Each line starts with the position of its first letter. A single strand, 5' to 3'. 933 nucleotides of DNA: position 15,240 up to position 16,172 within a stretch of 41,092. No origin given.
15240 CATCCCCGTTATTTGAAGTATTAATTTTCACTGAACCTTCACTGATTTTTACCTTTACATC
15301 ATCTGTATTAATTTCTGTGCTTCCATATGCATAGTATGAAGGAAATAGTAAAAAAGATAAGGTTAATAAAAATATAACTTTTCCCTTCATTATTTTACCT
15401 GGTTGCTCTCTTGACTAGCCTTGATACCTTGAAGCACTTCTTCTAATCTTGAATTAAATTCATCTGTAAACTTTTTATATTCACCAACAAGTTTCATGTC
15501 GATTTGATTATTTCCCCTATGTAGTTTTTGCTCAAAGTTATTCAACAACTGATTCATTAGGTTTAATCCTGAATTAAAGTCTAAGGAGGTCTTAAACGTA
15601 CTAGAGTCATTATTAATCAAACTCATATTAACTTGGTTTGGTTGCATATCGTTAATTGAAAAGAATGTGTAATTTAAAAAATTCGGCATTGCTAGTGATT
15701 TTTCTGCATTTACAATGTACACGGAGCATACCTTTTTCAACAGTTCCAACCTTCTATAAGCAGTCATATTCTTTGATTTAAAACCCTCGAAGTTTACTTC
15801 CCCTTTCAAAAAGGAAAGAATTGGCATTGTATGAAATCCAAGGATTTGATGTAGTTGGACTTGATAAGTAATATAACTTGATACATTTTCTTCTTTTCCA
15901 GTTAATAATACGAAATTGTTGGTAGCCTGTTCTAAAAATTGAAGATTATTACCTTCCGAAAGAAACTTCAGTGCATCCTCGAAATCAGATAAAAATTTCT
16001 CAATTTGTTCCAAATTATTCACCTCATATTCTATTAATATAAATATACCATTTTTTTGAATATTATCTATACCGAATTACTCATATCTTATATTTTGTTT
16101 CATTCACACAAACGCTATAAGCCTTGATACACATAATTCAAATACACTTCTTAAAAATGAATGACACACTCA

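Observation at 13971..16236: Terminator-insulated, AT-rich four-gene cassette of unknown function at the early/late boundary (best candidate for a novel accessory system)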

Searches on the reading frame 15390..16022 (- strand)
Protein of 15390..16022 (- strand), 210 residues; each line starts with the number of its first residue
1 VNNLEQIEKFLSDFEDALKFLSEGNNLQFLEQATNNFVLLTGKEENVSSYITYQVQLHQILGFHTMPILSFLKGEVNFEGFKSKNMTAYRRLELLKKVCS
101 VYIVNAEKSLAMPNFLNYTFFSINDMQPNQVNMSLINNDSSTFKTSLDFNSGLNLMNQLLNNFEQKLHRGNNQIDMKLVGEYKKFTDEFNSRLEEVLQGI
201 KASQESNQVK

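Call 5: search_protein_families(library=pfam, proteins=[window:15390-16022:-], max_evalue=1)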
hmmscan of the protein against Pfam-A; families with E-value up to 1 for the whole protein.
window:15390-16022:- (210 aa): 1 family
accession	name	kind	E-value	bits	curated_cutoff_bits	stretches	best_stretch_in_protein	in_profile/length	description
PF14545.12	DBB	-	0.062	13.7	22.2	1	120-163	54-97/139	Dof, BCAP, and BANK (DBB) motif,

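Call 6: search_protein_families(library=phrogs, proteins=[window:15390-16022:-], max_evalue=1)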
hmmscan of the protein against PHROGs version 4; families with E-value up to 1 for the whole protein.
window:15390-16022:- (210 aa): 4 families
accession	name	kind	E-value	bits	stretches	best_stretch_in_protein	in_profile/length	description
phrog_34372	-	unknown function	0.0045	17.7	1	36-65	29-58/63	-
phrog_6701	-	unknown function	0.07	13.9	1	150-210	77-142/169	-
phrog_17103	-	unknown function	0.12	13.5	0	175-206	64-95/150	-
phrog_16852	-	unknown function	0.22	12.8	0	68-117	47-91/112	-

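Call 7: search_protein_families(library=padloc, proteins=[window:15390-16022:-], max_evalue=1)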
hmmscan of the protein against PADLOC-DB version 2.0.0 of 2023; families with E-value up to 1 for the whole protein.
window:15390-16022:- (210 aa): 0 families

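Call 15: list_cluster_members(proteins=[window:15390-16022:-, window:14758-15390:-, window:14423-14761:-, window:14041-14439:-, window:16235-16777:-, window:16774-17229:-, window:12666-13037:-, window:13211-13432:-])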
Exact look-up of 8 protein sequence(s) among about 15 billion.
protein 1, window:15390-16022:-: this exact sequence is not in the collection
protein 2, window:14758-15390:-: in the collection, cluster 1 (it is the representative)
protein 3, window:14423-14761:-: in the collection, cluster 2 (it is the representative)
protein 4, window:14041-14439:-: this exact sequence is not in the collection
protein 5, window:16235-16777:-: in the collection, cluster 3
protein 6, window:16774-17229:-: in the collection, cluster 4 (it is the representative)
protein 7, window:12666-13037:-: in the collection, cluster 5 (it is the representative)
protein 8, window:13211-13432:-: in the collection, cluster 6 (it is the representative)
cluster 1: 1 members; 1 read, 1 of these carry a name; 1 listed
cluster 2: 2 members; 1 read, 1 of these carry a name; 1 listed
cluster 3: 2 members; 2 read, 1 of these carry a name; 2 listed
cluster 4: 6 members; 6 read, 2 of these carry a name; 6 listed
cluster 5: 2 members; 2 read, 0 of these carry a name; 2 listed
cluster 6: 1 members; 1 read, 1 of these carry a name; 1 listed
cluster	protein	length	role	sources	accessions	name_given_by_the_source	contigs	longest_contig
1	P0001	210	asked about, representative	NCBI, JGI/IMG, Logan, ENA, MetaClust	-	\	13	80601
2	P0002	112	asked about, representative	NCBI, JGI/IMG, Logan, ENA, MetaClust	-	\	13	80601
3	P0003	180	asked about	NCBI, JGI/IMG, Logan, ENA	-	-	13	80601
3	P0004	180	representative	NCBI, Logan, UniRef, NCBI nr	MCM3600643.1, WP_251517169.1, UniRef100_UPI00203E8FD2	site-specific integrase [Robertmurraya korlensis] | site-specific integrase n=1 Tax=Robertmurraya korlensis TaxID=519977 RepID=UPI00203E8FD2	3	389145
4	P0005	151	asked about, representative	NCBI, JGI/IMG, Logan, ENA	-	-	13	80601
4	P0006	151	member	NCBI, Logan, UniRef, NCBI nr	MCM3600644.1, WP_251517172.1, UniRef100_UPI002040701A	ArpU family transcriptional regulator [Robertmurraya korlensis] | ArpU family phage packaging/lysis transcriptional regulator n=1 Tax=Robertmurraya ... | ArpU family phage packaging/lysis transcriptional regulator [Robertmurraya korlensis]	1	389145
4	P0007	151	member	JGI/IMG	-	ArpU family phage transcriptional regulator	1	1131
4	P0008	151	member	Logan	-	-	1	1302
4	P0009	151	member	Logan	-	-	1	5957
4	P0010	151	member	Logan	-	-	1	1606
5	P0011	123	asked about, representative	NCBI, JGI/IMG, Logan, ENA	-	-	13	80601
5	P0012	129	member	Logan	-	-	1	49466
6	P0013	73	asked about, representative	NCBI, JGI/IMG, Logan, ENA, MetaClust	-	\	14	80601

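Call 16: find_encoding_contigs(protein=P0004, flank=10000, max_places=6)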
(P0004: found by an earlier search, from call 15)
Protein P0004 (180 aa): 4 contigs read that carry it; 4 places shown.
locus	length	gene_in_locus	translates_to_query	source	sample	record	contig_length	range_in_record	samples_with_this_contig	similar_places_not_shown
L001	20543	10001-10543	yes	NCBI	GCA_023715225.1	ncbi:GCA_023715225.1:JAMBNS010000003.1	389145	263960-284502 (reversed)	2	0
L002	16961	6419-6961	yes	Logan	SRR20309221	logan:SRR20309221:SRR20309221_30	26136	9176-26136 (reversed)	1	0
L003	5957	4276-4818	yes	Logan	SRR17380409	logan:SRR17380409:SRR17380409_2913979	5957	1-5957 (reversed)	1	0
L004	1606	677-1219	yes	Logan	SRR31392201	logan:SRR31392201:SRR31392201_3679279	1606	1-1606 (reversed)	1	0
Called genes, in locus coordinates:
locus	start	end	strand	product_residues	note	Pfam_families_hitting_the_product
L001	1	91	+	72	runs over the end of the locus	PF12728:HTH_17 (weak)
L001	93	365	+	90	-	-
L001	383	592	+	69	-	-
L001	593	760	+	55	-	-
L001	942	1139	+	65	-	-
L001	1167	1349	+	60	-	-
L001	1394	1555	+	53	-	-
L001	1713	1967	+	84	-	-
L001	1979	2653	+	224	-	PF09669:Phage_pRha, PF10552:ORF6C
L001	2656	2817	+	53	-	PF09466:Yqai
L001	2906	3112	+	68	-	-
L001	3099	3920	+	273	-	-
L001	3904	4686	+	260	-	PF20720:nSTAND3 (faint), PF01695:IstB_IS21, PF00308:Bac_DnaA (weak), PF00004:AAA (weak)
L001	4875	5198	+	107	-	-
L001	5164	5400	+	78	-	-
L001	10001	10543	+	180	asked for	PF00589:Phage_integrase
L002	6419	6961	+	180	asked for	PF00589:Phage_integrase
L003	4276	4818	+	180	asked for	PF00589:Phage_integrase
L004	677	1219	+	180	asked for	PF00589:Phage_integrase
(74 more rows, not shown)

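Call 17: find_encoding_contigs(protein=P0001, flank=10000, max_places=6)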
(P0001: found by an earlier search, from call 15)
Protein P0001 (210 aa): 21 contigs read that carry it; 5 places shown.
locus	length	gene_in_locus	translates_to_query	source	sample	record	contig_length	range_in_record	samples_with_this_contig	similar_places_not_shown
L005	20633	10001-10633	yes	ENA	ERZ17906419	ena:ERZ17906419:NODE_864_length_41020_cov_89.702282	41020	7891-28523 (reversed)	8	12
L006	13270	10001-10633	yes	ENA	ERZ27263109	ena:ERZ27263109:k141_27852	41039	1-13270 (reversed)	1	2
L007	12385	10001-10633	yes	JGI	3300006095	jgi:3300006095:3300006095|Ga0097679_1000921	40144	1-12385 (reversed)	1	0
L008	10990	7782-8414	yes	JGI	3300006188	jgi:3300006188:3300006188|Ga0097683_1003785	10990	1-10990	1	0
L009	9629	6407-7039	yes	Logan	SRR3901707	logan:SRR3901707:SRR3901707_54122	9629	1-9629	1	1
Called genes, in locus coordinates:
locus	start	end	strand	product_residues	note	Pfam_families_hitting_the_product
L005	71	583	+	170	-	PF18892:DUF5651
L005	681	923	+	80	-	-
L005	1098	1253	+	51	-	-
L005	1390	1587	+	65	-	-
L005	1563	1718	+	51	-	-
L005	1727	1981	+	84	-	-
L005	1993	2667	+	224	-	PF09669:Phage_pRha, PF10552:ORF6C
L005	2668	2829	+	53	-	PF09466:Yqai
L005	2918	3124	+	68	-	-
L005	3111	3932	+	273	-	-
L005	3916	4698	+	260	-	PF20720:nSTAND3 (faint), PF01695:IstB_IS21, PF00308:Bac_DnaA, PF00004:AAA (weak), PF00910:RNA_helicase (weak)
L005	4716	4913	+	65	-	-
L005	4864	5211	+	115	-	-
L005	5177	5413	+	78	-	-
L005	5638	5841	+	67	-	-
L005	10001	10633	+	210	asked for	-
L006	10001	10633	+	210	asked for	-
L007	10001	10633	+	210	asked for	-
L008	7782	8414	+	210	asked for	-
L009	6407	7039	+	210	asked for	-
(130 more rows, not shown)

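Call 19: search_protein_families(library=ncbifam, proteins=[window:15390-16013:-], max_evalue=1)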
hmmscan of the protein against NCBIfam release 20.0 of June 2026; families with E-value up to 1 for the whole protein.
window:15390-16013:- (207 aa): 1 family
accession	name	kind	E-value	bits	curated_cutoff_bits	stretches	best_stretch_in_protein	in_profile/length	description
NF004402.0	PRK05758.2-2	equivalog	0.07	13.1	115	1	127-195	65-132/179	F0F1 ATP synthase subunit delta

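Call 20: search_solved_structures(query=window:15390-16013:-, max_evalue=10)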
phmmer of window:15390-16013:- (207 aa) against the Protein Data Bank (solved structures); distinct sequences matched with E-value up to 10: 2.
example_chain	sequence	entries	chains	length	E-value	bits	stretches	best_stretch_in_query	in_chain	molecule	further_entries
8th8_I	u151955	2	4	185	0.35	13.9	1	13-76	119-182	EF-hand calcium-binding domain protein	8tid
1y7u_A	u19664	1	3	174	0.7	13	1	83-120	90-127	Acyl-CoA hydrolase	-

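Call 22: find_homologous_proteins(query=window:15390-16013:-, max_evalue=0.01)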
Query window:15390-16013:- (207 aa): 2 proteins with E <= 0.01 among 105 candidates.
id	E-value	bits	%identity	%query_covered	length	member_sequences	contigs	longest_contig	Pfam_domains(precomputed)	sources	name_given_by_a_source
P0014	2.0e-126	437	100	100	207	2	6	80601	-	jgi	-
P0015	6.3e-73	263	64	93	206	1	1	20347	-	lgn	-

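Call 31: search_solved_structures(query=A1, max_evalue=10)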
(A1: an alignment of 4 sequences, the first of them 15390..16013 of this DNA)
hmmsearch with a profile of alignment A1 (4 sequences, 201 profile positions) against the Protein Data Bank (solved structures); distinct sequences matched with E-value up to 10: 0.

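Call 43: find_related_loci(query=A1, collection=viral_contigs, flank=6000)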
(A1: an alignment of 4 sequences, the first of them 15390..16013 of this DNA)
Query A1 (207 aa) in viral_contigs; peptide patterns used: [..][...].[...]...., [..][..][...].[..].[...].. (x = any residue, [..] = any of these).
98 stretches matched a pattern, but none encodes a relative of the query by tblastn (E <= 1e-3).

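Call 51: find_homologous_proteins(query=A6, max_evalue=0.01)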
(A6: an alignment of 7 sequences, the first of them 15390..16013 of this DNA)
Query A6 (7 sequences) (207 aa, profile of the alignment): 5 proteins with E <= 0.01 among 2406 candidates.
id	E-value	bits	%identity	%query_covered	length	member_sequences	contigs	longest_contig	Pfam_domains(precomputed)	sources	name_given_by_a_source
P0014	2.5e-82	293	100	100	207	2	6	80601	-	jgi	-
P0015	4.2e-81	289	64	93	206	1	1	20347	-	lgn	-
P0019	4.6e-77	276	34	86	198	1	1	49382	-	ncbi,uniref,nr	ncbi:hypothetical protein [Bacillus sp. T33-2]|uniref:hypothetical protein n=1 Tax=Bacillus sp. T33-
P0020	1.1e-73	265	27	93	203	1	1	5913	-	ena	-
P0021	1.1e-73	265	27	93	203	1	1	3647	-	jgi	-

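Call 55: find_encoding_contigs(protein=P0020, flank=6000, max_places=3)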
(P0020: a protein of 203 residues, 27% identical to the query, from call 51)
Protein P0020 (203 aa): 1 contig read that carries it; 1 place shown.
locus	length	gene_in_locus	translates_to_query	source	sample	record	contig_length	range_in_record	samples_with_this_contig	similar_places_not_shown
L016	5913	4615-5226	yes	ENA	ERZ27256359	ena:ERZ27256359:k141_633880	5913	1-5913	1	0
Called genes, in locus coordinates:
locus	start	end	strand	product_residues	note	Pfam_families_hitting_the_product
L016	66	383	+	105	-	PF01381:HTH_3, PF13443:HTH_26 (weak), PF13560:HTH_31 (weak)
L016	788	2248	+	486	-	PF05598:DUF772, PF01609:DDE_Tnp_1, PF13612:DDE_Tnp_1_3 (weak), PF13751:DDE_Tnp_1_6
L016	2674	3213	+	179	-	-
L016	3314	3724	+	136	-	PF05105:Phage_holin_4_1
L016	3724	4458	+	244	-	PF01520:Amidase_3, PF01476:LysM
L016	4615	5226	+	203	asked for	-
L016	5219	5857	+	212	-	-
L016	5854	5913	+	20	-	?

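Call 61: predict_structure(alignment_id=A11)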
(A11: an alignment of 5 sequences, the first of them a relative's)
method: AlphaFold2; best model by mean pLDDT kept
length: 207 residues; sequences in the alignment: 5
mean_pLDDT: 75.0   pTM: 0.57
mean pLDDT of the five models: 75.0, 71.6, 67.0, 66.5, 63.4
residues with pLDDT >= 90: 44; 70-90: 73; 50-70: 84; < 50: 6
segments of 3 or more residues with pLDDT < 50: 205-207
pLDDT, mean of each block of 10 residues (from residue 1): 80 94 94 83 74 85 90 75 91 91 70 61 70 68 70 66 53 59 69 70 56
secondary structure, 60 per line:
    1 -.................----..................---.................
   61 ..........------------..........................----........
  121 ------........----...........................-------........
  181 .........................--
elements in order: H2-18 H23-40 H44-70 H83-108 E113-120 E127-134 E139-145 H146-165 H173-205

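Call 62: predict_structure(alignment_id=A10)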
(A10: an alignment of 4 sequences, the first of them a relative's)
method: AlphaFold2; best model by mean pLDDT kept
length: 210 residues; sequences in the alignment: 4
mean_pLDDT: 59.7   pTM: 0.44
mean pLDDT of the five models: 59.7, 55.7, 52.2, 42.6, 41.3
residues with pLDDT >= 90: 1; 70-90: 86; 50-70: 24; < 50: 99
segments of 3 or more residues with pLDDT < 50: 1-87, 89-97, 208-210
pLDDT, mean of each block of 10 residues (from residue 1): 42 37 40 41 41 37 32 33 45 49 58 70 82 79 85 78 87 85 84 88 62
secondary structure, 60 per line:
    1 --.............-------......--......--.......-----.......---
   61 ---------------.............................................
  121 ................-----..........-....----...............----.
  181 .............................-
elements in order: H3-15 E23-28 E31-36 E39-45 E51-57 H76-136 H142-151 H153-156 H161-175 H180-209

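Call 65: search_protein_representatives(alignment_id=A10)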
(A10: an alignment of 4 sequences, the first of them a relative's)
Query: 4 sequences, 234 profile positions. Proteins with E-value up to 0.001 (for the whole library): 26; up to 1e-10: 19; up to 1e-30: 11. The best 26 are listed.
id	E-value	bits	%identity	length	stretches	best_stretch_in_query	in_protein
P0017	5.7e-105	366.5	-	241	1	5-234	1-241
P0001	5.1e-90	317.6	-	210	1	11-234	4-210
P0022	4.3e-61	222.9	-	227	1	16-234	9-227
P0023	1.8e-51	191.4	-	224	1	40-234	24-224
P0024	1.1e-50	188.9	-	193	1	81-234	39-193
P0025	4.2e-42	160.8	-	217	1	4-233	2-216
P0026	7.5e-40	153.4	-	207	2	78-233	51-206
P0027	4.9e-37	144.2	-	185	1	105-233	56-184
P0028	7.3e-37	143.6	-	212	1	100-232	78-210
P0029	2.5e-35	138.6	-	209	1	80-230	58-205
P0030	2.5e-34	135.3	-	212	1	51-233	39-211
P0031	6.0e-28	114.5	-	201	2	106-232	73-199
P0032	1.1e-18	84.1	-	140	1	108-229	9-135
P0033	1.2e-17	80.7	-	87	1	150-232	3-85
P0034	1.4e-16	77.3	-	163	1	101-229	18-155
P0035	1.0e-15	74.4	-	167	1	104-229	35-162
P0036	5.1e-14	68.9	-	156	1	108-229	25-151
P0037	1.5e-11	60.8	-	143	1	103-225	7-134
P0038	8.7e-11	58.3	-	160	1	106-229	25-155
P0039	6.5e-09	52.2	-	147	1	105-226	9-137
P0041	1.7e-08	50.8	-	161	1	106-229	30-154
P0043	9.4e-06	41.8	-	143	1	116-229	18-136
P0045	9.8e-05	38.5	-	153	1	125-231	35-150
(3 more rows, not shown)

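Call 66: search_protein_families(library=pfam, proteins=[P0032, P0034, P0035, P0036, P0037, P0038, P0039, P0041, P0043, P0045], max_evalue=1)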
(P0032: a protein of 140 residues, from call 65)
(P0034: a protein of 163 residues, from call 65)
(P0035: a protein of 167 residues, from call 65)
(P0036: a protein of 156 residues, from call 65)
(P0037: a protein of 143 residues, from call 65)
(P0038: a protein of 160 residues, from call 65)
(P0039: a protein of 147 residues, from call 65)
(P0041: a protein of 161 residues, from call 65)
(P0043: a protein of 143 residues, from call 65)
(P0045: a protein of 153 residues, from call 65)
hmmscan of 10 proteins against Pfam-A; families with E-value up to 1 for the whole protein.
P0032 (140 aa): 1 family
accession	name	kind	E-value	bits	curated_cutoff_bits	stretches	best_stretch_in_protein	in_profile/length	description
PF13940.11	Ldr_toxin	-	0.097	13.2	27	1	13-27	19-33/35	Toxin Ldr, type I toxin-antitoxin system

P0034 (163 aa): 3 families
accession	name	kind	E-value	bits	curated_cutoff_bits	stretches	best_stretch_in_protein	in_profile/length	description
PF19727.4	DUF6219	-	0.0041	17.4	27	1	30-53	9-32/69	Family of unknown function (DUF6219)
PF02873.21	MurB_C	-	0.15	12.7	27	1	123-156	55-89/99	UDP-N-acetylenolpyruvoylglucosamine reductase, C-terminal domain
PF08826.15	DMPK_coil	-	0.21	12.2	22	1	125-153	29-57/61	DMPK coiled coil domain like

P0035 (167 aa): 0 families

P0036 (156 aa): 0 families

P0037 (143 aa): 1 family
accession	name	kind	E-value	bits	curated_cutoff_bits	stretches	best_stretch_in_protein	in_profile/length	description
PF25030.1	M-HEAT_ATR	-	0.084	12.7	27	1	101-136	172-207/230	Serine/threonine-protein kinase ATR, M-HEAT region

P0038 (160 aa): 1 family
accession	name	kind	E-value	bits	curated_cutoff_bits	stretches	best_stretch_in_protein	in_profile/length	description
PF03583.20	LIP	-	0.073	12.8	23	1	43-111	148-215/286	Secretory lipase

P0039 (147 aa): 9 families
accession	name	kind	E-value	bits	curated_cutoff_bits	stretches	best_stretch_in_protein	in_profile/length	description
PF23025.1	YbjQ_2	-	0.0096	16.7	29.1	1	2-61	13-70/103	C2 domain-containing protein 5, YbjQ-like domain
PF13488.11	Gly-zipper_Omp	-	0.016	15.6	25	1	11-25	24-38/46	Glycine zipper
PF02561.19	FliS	-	0.021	15.6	26.7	1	47-141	17-112/115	Flagellar protein FliS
PF22161.1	Mre11_C_bact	-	0.03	14.7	27.4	1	117-137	23-43/47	Mre11 C-terminal domain, bacteria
PF13441.11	Gly-zipper_YMGG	-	0.038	14.2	28.9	1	11-24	7-20/45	YMGG-like Gly-zipper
PF22973.2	GWD1_pHisD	-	0.14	12.2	27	1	100-138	69-106/115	Alpha-glucan water dikinase, phosphohistidine-like domain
PF06305.16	LapA_dom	-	0.15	12.4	28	1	8-39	24-55/64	Lipopolysaccharide assembly protein A domain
PF09335.16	VTT_dom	-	0.19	12.6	33.9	1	7-37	15-45/123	VTT domain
PF13436.11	Gly-zipper_OmpA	-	0.39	11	27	1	11-24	8-21/44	Glycine-zipper domain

P0041 (161 aa): 0 families

P0043 (143 aa): 1 family
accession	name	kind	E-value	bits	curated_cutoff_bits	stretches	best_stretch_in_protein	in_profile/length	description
PF18457.6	PUD1_2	-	0.026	14.9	28.8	1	57-133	78-153/170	Up-Regulated in long-lived daf-2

P0045 (153 aa): 0 families

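Call 68: find_encoding_contigs(protein=P0036, flank=5000, max_places=3)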
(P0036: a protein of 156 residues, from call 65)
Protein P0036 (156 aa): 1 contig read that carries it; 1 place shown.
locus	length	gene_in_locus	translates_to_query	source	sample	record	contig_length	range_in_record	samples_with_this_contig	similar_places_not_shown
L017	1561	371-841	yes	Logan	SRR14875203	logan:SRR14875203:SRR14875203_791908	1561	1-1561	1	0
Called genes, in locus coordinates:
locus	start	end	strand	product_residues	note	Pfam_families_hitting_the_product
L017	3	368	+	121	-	?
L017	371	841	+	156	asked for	-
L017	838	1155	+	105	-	-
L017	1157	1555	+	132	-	-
